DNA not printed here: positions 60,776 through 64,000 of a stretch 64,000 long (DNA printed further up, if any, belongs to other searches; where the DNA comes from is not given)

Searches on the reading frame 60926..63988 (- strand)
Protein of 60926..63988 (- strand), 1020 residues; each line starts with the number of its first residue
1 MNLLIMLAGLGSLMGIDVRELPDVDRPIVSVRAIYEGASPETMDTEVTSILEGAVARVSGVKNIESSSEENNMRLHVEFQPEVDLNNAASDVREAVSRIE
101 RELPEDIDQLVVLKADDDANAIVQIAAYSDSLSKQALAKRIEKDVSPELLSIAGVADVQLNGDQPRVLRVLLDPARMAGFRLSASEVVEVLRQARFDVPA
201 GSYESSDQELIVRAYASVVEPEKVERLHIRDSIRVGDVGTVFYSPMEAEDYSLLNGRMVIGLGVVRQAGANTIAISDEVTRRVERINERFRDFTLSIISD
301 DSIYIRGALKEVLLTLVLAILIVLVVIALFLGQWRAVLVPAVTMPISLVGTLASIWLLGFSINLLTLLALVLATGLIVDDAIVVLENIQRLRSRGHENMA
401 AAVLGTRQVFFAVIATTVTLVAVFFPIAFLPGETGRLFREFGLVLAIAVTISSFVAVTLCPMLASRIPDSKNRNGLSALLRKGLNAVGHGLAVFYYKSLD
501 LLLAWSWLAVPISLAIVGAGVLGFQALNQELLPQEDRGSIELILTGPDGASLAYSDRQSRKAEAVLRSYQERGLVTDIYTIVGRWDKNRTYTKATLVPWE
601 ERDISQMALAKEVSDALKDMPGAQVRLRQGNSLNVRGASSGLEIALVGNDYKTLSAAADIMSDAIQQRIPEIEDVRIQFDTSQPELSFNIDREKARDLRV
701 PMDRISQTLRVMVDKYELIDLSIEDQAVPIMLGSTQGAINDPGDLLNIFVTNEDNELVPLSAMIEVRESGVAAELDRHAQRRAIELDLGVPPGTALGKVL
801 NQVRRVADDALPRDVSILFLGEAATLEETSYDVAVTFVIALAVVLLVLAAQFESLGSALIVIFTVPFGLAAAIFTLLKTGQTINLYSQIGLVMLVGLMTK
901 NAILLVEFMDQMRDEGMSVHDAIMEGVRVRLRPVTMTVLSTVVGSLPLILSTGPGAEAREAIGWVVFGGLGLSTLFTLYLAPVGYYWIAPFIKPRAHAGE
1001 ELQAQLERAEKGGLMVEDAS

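Call 7: search_protein_families(library=pfam, proteins=[window:60926-63988:-], max_evalue=0.01)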
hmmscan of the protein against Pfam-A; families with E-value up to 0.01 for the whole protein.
window:60926-63988:- (1020 aa): 3 families
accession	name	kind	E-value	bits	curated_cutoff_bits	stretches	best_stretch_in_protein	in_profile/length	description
PF00873.25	ACR_tran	-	9.4e-234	778.9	28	1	2-988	16-1020/1021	AcrB/AcrD/AcrF family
PF03176.21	MMPL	-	6.5e-15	55.3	20.5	2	776-981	84-295/333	MMPL family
PF02355.23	SecD_SecF_C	-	0.00018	21.4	20.5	1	310-456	31-179/189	Protein export membrane protein SecD/SecF, C-terminal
